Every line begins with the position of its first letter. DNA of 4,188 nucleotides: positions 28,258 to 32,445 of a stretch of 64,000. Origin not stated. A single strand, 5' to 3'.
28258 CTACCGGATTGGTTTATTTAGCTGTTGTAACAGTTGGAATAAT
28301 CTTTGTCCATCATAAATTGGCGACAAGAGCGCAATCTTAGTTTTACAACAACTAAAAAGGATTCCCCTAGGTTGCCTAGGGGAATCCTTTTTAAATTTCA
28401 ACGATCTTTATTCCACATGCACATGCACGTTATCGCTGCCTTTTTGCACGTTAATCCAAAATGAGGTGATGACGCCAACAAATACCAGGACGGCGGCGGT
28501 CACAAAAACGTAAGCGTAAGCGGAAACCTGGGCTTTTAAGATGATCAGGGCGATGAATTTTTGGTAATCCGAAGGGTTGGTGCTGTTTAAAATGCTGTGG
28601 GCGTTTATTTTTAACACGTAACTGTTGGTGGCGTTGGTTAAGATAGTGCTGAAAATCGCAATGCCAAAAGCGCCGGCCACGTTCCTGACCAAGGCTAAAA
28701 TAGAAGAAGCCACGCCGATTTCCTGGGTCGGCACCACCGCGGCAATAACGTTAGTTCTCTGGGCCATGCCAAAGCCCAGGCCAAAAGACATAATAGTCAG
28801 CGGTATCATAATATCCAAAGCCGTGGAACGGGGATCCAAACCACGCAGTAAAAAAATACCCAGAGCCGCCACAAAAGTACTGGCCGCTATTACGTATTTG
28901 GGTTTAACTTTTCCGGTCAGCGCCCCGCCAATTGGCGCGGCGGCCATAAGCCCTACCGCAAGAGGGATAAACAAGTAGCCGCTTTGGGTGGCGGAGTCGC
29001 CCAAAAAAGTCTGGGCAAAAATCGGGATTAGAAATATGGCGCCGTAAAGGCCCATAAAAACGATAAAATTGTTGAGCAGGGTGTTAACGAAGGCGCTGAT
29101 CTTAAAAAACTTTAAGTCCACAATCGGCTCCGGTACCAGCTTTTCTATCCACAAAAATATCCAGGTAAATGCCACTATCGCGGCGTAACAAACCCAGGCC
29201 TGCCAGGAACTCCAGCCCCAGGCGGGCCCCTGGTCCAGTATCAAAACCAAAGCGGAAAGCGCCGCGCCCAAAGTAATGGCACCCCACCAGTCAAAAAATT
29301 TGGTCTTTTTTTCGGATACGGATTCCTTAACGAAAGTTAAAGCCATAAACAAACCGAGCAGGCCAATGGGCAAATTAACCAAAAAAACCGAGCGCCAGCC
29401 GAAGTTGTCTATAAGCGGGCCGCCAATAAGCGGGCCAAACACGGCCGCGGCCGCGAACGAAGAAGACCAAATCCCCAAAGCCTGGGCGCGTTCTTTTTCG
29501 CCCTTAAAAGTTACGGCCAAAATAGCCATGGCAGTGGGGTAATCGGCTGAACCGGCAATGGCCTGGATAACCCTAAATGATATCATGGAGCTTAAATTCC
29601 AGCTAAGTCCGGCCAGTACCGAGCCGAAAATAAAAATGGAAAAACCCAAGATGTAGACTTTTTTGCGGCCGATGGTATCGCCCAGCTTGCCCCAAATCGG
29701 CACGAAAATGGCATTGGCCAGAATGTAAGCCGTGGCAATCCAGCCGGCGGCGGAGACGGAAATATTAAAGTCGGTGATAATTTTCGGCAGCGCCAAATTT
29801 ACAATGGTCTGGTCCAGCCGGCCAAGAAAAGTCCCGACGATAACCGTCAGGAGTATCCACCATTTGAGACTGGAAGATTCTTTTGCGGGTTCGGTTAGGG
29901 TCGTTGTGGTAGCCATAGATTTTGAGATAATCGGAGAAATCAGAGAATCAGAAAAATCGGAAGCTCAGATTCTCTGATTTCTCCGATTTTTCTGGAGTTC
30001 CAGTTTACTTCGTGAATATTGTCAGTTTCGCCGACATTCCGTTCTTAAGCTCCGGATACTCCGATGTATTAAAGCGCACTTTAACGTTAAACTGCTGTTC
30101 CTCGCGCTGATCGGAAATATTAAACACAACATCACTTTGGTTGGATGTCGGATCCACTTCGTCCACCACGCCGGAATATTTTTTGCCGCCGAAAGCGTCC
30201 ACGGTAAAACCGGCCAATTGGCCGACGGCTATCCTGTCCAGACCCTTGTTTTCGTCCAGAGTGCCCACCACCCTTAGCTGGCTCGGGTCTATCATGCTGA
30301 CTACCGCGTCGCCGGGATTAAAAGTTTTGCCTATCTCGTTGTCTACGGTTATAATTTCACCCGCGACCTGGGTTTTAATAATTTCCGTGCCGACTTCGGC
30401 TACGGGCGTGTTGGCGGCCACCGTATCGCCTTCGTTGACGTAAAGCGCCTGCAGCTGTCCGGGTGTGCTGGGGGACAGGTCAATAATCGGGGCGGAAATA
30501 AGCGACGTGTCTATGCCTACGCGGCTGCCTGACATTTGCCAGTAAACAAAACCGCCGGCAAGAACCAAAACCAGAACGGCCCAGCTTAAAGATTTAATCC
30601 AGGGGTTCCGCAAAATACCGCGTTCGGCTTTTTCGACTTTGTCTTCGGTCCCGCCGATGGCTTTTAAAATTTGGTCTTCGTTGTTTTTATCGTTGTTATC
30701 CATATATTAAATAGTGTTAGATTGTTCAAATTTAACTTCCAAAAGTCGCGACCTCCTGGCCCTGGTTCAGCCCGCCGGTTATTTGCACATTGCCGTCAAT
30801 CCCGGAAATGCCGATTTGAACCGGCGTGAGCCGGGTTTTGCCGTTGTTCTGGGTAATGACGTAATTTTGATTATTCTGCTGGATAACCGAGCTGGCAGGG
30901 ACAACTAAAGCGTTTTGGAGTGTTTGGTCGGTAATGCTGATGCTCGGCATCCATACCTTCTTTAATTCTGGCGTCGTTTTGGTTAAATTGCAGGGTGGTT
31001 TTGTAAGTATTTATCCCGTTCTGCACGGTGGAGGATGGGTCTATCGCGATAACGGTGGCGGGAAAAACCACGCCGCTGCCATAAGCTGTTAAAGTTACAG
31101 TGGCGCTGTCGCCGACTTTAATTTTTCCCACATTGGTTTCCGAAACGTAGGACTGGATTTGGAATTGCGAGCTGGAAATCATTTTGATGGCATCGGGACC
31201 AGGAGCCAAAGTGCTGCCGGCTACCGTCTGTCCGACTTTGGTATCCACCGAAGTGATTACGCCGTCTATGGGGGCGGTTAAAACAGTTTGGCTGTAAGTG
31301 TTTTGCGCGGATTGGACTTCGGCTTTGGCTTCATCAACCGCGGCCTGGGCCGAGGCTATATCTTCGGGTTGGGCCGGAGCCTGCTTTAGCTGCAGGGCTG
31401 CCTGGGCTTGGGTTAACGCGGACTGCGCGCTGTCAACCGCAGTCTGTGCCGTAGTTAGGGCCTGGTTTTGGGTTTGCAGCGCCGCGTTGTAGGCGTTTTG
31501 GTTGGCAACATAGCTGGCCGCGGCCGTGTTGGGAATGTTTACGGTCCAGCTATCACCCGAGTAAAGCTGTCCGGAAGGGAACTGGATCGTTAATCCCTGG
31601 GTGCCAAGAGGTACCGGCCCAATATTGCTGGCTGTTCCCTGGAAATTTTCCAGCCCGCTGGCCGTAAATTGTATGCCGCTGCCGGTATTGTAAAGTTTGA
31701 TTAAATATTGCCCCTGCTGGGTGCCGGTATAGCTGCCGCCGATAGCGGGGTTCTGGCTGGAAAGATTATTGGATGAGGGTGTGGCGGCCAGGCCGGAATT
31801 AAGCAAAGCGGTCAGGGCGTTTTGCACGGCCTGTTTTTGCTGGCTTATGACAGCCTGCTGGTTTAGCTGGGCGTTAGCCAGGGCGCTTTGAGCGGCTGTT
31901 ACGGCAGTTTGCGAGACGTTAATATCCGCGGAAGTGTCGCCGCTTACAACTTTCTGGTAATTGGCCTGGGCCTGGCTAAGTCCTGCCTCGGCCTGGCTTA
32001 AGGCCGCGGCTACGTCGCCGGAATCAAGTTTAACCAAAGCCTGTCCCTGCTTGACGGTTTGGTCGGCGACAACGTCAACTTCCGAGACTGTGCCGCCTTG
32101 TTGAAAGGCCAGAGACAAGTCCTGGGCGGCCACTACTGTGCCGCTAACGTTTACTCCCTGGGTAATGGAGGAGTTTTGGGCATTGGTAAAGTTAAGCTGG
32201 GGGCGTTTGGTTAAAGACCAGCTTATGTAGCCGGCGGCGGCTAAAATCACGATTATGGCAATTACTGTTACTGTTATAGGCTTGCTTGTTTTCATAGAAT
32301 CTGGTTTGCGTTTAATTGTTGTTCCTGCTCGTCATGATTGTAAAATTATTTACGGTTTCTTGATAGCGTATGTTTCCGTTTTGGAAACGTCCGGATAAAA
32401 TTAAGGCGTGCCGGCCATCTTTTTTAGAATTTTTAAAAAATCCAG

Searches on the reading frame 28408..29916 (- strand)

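Call 90: search_protein_families(library=pfam, proteins=[window:28408-29916:-], max_evalue=0.00001)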
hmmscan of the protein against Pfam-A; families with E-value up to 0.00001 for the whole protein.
window:28408-29916:- (502 aa): 1 family
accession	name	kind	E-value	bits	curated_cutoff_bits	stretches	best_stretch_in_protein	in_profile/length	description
PF07690.21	MFS_1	-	9.1e-55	186.4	33.4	1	26-418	2-346/347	Major Facilitator Superfamily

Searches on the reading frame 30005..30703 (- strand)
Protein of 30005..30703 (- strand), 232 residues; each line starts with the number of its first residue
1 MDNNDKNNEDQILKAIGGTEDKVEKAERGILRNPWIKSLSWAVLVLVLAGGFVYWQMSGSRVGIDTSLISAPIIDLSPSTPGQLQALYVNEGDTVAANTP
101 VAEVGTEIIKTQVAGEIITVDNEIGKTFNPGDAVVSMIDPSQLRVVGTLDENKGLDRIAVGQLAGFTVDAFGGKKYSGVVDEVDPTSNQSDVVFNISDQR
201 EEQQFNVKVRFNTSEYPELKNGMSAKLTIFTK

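Call 101: search_protein_families(library=pfam, proteins=[window:30005-30703:-], max_evalue=0.00001)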
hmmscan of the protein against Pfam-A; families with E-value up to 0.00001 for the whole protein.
window:30005-30703:- (232 aa): 2 families
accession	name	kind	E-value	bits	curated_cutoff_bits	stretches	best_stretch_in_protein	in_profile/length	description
PF16576.10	HlyD_D23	-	7.8e-09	35.6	30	1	109-189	111-190/214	Barrel-sandwich domain of CusB or HlyD membrane-fusion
PF13437.12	HlyD_3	-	1.5e-08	35.8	22.2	1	109-195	2-88/106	HlyD family secretion protein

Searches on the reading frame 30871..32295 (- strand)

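Call 90: search_protein_families(library=pfam, proteins=[window:30871-32295:-], max_evalue=0.00001)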
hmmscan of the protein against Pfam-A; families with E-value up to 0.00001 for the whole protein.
window:30871-32295:- (474 aa): 3 families
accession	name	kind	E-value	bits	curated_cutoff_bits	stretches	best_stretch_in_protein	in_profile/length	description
PF16576.10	HlyD_D23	-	5.3e-09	36.1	30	1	263-448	57-212/214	Barrel-sandwich domain of CusB or HlyD membrane-fusion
PF13437.12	HlyD_3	-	5.7e-09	37.1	22.2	1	338-440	1-96/106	HlyD family secretion protein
PF13533.13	Biotin_lipoyl_2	-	8.5e-06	25.9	29.8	0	61-91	2-32/32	Biotin-lipoyl like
